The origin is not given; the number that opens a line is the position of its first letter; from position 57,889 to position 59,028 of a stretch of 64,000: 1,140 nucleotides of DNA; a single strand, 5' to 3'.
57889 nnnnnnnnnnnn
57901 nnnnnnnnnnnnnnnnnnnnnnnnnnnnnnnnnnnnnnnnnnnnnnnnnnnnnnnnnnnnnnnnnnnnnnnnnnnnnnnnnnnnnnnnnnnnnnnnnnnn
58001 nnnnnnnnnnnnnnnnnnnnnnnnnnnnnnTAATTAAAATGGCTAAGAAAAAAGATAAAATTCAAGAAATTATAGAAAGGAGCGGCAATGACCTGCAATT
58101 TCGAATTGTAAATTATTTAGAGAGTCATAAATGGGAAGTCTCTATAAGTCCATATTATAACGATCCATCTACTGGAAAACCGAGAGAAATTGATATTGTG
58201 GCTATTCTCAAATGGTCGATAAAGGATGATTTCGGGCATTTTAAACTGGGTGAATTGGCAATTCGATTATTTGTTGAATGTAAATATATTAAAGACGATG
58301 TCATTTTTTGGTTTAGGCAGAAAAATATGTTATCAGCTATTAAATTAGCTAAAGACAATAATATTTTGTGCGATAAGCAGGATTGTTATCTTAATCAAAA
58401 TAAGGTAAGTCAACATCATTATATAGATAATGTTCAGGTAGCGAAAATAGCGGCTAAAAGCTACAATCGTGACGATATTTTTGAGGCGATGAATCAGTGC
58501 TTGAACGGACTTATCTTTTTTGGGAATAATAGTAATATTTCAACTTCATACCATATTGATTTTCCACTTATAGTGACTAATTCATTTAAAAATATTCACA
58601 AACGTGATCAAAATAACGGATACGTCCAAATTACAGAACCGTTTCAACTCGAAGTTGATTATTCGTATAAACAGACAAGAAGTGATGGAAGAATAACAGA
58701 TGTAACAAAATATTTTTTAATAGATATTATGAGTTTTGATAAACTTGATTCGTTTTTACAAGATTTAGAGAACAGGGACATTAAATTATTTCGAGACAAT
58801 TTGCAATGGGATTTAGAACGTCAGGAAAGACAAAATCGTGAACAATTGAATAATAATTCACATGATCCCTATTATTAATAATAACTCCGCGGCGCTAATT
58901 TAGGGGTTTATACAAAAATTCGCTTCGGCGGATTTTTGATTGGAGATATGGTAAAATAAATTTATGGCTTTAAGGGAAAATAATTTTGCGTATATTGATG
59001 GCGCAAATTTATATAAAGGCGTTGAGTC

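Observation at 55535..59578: AT-rich ~4 kb defence-like island inserted inside the conserved rpsP-KH-(rimM)-trmD operon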

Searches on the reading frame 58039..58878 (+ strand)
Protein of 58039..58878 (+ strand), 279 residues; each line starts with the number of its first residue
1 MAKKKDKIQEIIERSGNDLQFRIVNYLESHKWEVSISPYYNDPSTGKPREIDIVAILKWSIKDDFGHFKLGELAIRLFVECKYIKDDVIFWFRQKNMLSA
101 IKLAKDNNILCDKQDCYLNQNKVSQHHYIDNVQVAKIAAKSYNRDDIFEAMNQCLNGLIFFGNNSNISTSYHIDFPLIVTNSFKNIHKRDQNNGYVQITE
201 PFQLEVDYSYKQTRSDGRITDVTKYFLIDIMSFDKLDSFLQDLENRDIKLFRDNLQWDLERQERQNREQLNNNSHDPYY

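Call 3: search_protein_families(library=pfam, proteins=[window:58039-58878:+], max_evalue=0.1)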
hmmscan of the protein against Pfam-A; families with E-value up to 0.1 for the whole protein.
window:58039-58878:+ (279 aa): 0 families

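Call 4: search_protein_families(library=padloc, proteins=[window:58039-58878:+], max_evalue=0.1)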
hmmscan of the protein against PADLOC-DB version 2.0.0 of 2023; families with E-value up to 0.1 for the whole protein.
window:58039-58878:+ (279 aa): 0 families

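Call 5: search_protein_families(library=ncbifam, proteins=[window:58039-58878:+], max_evalue=0.1)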
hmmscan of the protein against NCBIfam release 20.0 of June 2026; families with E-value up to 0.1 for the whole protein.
window:58039-58878:+ (279 aa): 0 families

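Call 7: search_solved_structures(query=window:58039-58878:+, max_evalue=10)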
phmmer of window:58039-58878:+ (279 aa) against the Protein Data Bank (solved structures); distinct sequences matched with E-value up to 10: 1.
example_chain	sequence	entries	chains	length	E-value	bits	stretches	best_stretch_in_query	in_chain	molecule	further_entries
8ouw_C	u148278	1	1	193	0.38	13.4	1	69-102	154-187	DNA replication complex GINS protein PSF3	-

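Call 12: find_homologous_proteins(query=window:58039-58878:+)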
Query window:58039-58878:+ (279 aa): 109 proteins with E <= 0.001 among 337 candidates.
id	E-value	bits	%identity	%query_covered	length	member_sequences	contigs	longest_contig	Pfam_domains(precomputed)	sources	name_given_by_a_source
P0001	5.5e-185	631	100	100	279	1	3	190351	-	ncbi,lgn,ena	ncbi:MAG: hypothetical protein AAB405_01335 [Patescibacteria group bacterium]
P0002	5.0e-127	441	70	100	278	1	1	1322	-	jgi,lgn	-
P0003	7.4e-126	437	70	96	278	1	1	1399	-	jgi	-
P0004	1.6e-125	436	69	98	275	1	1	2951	-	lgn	-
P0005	1.4e-124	433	69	100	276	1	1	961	-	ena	-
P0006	3.7e-124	432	69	97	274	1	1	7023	-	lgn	-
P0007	6.6e-122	424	69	99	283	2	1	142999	-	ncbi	-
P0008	1.5e-117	410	67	96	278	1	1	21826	-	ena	-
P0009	1.1e-116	407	65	97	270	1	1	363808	-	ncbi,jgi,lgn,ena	ncbi:MAG: hypothetical protein WC497_00345 [Patescibacteria group bacterium]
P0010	1.5e-109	384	64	96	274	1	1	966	-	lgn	-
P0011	5.5e-107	375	61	97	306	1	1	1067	-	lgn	-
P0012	7.5e-71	257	45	99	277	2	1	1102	-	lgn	-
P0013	4.6e-65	238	47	94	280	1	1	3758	-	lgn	-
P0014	1.6e-60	223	43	100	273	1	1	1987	-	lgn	-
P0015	1.7e-60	223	43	92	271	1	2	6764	-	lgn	-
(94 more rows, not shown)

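Call 13: find_encoding_contigs(protein=P0001, flank=10000, max_places=3)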
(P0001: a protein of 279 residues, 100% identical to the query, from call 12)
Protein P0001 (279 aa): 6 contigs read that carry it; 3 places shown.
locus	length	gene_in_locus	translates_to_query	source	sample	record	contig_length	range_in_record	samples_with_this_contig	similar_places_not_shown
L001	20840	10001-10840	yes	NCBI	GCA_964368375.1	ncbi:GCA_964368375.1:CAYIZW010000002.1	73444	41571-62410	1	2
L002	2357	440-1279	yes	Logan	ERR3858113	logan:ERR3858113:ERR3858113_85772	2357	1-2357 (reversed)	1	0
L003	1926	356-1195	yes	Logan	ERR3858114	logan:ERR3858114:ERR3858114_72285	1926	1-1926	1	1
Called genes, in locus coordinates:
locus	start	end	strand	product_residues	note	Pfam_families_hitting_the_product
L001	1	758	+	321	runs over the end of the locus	PF00186:DHFR_1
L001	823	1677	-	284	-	PF00383:dCMP_cyt_deam_1, PF14437:MafB19-deam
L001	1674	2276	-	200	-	PF01467:CTP_transf_like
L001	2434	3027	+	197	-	PF12917:YfbR-like, PF13023:HD_3, PF01966:HD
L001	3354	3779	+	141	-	PF01029:NusB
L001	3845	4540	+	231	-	PF22935:RM44_endonuclase, PF14622:Ribonucleas_3_3, PF00636:Ribonuclease_3, PF00035:dsrm, PF22892:DSRM_MRPL44 (faint)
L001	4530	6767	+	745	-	PF02463:SMC_N, PF13175:AAA_15 (weak), PF13476:AAA_23, PF13555:AAA_29 (weak), PF13304:AAA_21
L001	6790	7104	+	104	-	PF00886:Ribosomal_S16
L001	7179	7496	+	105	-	PF13083:KH_KhpA-B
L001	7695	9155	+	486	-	PF02384:N6_Mtase, PF05175:MTS (weak), PF01170:UPF0020 (weak), PF13489:Methyltransf_23 (faint), PF13847:Methyltransf_31 (weak), PF07669:Eco57I, PF20473:MmeI_Mtase (weak)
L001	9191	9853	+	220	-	-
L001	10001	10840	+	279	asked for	-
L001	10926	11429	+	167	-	PF01936:NYN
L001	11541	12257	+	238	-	PF01746:tRNA_m1G_MT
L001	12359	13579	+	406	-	PF08529:NusA_N, PF13184:KH_NusA_1st, PF26594:KH_NusA_2nd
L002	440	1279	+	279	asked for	-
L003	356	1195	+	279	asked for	-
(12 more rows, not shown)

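Call 14: find_encoding_contigs(protein=P0009, flank=8000, max_places=3)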
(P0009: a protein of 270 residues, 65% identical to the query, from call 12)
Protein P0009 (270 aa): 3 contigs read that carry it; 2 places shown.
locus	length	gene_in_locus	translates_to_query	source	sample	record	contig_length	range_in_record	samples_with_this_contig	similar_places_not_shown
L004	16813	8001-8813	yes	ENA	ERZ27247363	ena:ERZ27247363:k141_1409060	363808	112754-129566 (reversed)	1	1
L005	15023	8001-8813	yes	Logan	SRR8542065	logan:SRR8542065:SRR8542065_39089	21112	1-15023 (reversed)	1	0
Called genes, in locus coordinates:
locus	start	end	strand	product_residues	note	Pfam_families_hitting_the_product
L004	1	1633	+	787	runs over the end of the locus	-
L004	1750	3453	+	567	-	PF01555:N6_N4_Mtase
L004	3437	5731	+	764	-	PF04851:ResIII, PF18766:SWI2_SNF2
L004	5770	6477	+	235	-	-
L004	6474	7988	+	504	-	PF11074:DUF2779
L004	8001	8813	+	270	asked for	-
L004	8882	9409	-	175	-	-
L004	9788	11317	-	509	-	-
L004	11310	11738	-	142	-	PF13022:HTH_Tnp_1_2 (weak)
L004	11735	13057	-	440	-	PF02195:ParB_N, PF01555:N6_N4_Mtase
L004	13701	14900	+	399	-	-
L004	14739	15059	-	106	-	-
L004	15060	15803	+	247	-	PF13462:Thioredoxin_4, PF01323:DSBA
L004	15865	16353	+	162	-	-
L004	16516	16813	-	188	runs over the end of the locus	PF01569:PAP2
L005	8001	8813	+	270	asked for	-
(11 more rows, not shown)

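Call 15: find_encoding_contigs(protein=P0007, flank=8000, max_places=3)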
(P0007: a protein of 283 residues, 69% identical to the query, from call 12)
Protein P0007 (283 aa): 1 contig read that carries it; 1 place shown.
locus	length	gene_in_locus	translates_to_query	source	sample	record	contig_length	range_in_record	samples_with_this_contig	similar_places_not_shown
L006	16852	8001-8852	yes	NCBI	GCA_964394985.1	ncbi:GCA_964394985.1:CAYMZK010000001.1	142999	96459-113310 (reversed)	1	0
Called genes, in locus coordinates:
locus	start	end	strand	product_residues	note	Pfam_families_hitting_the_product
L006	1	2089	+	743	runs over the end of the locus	PF16927:HisKA_7TM, PF01590:GAF, PF13185:GAF_2, PF13492:GAF_3, PF00512:HisKA, PF02518:HATPase_c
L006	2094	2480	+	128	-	PF00072:Response_reg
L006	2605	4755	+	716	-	PF01555:N6_N4_Mtase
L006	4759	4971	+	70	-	-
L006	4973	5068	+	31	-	-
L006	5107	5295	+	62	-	-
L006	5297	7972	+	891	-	PF04851:ResIII, PF19778:RE_endonuc (weak)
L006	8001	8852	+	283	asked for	-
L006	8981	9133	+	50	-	-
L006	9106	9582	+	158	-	-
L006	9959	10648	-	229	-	PF00483:NTP_transferase, PF12804:NTP_transf_3 (weak)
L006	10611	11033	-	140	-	PF00293:NUDIX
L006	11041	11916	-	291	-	PF00535:Glycos_transf_2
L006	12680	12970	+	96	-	-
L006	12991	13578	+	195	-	PF13328:HD_4, PF01966:HD (weak)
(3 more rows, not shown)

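Call 33: find_related_loci(query=A1, collection=metagenome_contigs, flank=6000)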
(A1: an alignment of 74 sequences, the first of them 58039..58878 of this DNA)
Query A1 (279 aa) in metagenome_contigs; peptide patterns used: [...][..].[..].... (x = any residue, [..] = any of these).
365 stretches matched a pattern; 202 encode a relative of the query (tblastn E <= 1e-3); the best 80 are kept; 80 distinct loci.
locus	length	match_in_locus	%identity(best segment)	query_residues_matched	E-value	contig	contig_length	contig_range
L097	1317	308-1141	70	1-279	9e-144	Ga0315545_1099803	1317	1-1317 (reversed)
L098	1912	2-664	64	61-278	4e-95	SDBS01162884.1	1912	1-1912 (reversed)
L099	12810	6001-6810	45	3-278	1e-72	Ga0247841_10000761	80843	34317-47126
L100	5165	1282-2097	41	1-278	2e-60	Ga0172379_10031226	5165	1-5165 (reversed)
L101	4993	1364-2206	40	1-272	1e-58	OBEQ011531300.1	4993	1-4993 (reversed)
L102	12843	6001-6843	40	1-272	1e-58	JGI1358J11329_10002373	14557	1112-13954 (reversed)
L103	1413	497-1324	41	3-274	1e-60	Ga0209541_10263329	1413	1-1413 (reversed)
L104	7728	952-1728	41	4-255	1e-57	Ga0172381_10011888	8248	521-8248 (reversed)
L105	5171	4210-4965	40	1-259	1e-57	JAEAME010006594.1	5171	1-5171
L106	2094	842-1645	39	1-279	8e-58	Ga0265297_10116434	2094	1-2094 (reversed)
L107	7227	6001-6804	39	6-274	1e-56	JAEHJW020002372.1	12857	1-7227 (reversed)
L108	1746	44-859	39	1-278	2e-57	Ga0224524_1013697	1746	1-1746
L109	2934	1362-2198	37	1-273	2e-55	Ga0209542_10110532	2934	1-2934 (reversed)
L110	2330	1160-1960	40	3-262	2e-55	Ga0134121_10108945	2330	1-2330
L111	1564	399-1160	39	4-256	3e-55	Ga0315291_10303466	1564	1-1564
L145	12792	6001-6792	34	4-262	7e-47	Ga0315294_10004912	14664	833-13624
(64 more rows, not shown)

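Call 34: find_related_loci(query=A1, collection=viral_contigs, flank=6000)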
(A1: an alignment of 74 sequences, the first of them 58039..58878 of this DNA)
Query A1 (279 aa) in viral_contigs; peptide patterns used: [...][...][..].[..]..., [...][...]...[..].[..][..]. (x = any residue, [..] = any of these).
104 stretches matched a pattern; 1 encode a relative of the query (tblastn E <= 1e-3); 1 distinct loci.
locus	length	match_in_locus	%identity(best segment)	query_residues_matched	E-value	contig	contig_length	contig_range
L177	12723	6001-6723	31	8-243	2e-34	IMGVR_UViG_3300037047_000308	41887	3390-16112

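Call 39: search_protein_families(library=pfam, alignment_id=A3, max_evalue=0.0001)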
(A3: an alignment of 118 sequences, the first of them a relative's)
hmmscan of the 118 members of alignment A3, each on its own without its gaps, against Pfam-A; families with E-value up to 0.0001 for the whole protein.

A. member 1, L004:6474-7988:+ (504 aa): 1 family
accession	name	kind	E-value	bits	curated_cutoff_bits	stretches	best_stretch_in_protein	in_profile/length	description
PF11074.14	DUF2779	-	4.9e-40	137.1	23.3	1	307-432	1-126/126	Domain of unknown function(DUF2779)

B. families by the number of members that match (of 118 scanned): 123 families (the first 25 are shown)
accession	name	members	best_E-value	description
PF04851.21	ResIII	9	7.8e-38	Type III restriction enzyme, res subunit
PF01555.25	N6_N4_Mtase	6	8.6e-44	DNA methylase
PF00270.35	DEAD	6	1e-11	DEAD/DEAH box helicase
PF18766.7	SWI2_SNF2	4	1.4e-81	SWI2/SNF2 ATPase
PF02384.22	N6_Mtase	3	2.9e-55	N-6 DNA Methylase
PF04313.20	HSDR_N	3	3e-44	Type I restriction enzyme R protein N terminus (HSDR_N)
PF01420.25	Methylase_S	3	2.1e-37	Type I restriction modification DNA specificity domain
PF19778.5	RE_endonuc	3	3e-35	Endonuclease domain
PF07669.17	Eco57I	3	4.3e-20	Eco57I restriction-modification methylase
PF13304.12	AAA_21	3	1.3e-13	AAA domain, putative AbiEii toxin, Type IV TA system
PF01170.24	UPF0020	3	2.4e-08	RMKL-like, methyltransferase domain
PF01863.23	YgjP-like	2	1.2e-60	YgjP-like, metallopeptidase domain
PF07508.19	Recombinase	2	2e-32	Recombinase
PF00239.26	Resolvase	2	1.2e-31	Resolvase, N terminal domain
PF22679.2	T1R_D3-like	2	8e-23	Type I restriction enzyme subunit R domain 3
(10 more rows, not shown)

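Call 40: predict_structure(alignment_id=A1)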
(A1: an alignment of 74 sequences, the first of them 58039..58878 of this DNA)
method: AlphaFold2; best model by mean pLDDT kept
length: 279 residues; sequences in the alignment: 74
mean_pLDDT: 93.8   pTM: 0.90
mean pLDDT of the five models: 93.8, 93.2, 93.0, 93.1, 92.2
residues with pLDDT >= 90: 236; 70-90: 35; 50-70: 8; < 50: 0
segments of 3 or more residues with pLDDT < 50: none
pLDDT, mean of each block of 10 residues (from residue 1): 78 89 98 97 94 98 96 98 96 98 96 89 85 96 92 96 82 97 98 97 97 94 97 98 96 96 95 80
secondary structure, 60 per line:
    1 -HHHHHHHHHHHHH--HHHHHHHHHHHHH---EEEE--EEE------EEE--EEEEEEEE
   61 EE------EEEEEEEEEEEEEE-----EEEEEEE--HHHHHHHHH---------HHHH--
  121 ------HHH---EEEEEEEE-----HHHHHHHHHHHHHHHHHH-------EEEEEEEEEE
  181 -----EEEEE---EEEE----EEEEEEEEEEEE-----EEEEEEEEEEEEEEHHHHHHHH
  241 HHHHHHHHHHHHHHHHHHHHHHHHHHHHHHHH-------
elements in order: H2-14 H17-29 E33-36 E39-41 E48-50 E53-62 E69-82 E88-94 H97-105 H115-118 E133-140 H146-163 E171-180 E186-190 E194-197 E202-213 E219-232 H233-272

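Call 45: search_protein_families(library=pfam, alignment_id=A4, max_evalue=0.0001)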
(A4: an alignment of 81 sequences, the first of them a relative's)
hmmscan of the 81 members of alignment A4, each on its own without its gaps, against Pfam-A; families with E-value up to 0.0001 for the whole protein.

A. member 1, L004:8882-9547:- (221 aa): 0 families

B. families by the number of members that match (of 81 scanned): 72 families (the first 25 are shown)
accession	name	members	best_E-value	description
PF00589.27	Phage_integrase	4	4.6e-40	Phage integrase family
PF04851.21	ResIII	3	4.9e-16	Type III restriction enzyme, res subunit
PF00270.35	DEAD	3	1.1e-10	DEAD/DEAH box helicase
PF02463.25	SMC_N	2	1.7e-66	RecF/RecN/SMC N terminal domain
PF19778.5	RE_endonuc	2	4.7e-34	Endonuclease domain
PF13476.12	AAA_23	2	3.5e-18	AAA domain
PF12686.12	DUF3800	2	4.9e-13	Protein of unknown function (DUF3800)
PF13304.12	AAA_21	2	6.5e-09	AAA domain, putative AbiEii toxin, Type IV TA system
PF13175.12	AAA_15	2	1e-07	AAA ATPase domain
PF01702.25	TGT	1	6.7e-127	Queuine tRNA-ribosyltransferase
PF00773.25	RNB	1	7.3e-111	RNB domain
PF12002.13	MgsA_C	1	4e-63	MgsA AAA+ ATPase C terminal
PF01668.23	SmpB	1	2.2e-52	SmpB protein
PF02601.20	Exonuc_VII_L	1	2.6e-51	Exonuclease VII, large subunit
PF00347.28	Ribosomal_L6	1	3.3e-34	Ribosomal protein L6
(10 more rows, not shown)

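Call 61: search_protein_families(library=pfam, alignment_id=A1, max_evalue=0.05)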
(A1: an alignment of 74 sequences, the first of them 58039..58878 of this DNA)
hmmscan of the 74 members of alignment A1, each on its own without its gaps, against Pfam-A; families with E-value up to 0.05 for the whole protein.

A. member 1, window:58039-58878:+ (279 aa): 0 families

B. families by the number of members that match (of 74 scanned): 15 families
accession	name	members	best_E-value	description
PF02021.23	UPF0102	9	0.0074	Uncharacterised protein family UPF0102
PF24577.2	RDR6_2nd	7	0.0085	RNA-dependent RNA polymerase 6 second domain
PF00178.28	Ets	7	0.0089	Ets-domain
PF08814.16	XisH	6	0.0018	XisH protein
PF22005.2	WWE_1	2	0.015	Parp14 WWE domain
PF08512.18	Rttp106-like_middle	1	0.0037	Histone chaperone Rttp106-like, middle domain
PF19234.4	DUF5887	1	0.005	Family of unknown function (DUF5887)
PF15112.11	DUF4559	1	0.008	Domain of unknown function (DUF4559)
PF18958.6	DUF5700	1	0.021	Putative zinc dependent peptidase (DUF5700)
PF07420.17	DUF1509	1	0.023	Protein of unknown function (DUF1509)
PF16161.11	DUF4867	1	0.024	Domain of unknown function (DUF4867)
PF19497.4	DUF6032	1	0.025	Family of unknown function (DUF6032)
PF16900.11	REPA_OB_2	1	0.027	Replication protein A OB domain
PF03632.21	Glyco_hydro_65m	1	0.037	Glycosyl hydrolase family 65 central catalytic domain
PF13326.11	PSII_Pbs27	1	0.042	Photosystem II Pbs27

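Call 62: search_solved_structures(query=A1, max_evalue=10)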
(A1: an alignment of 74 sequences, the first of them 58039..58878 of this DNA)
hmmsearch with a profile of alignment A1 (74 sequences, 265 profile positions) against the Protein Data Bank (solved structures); distinct sequences matched with E-value up to 10: 0.
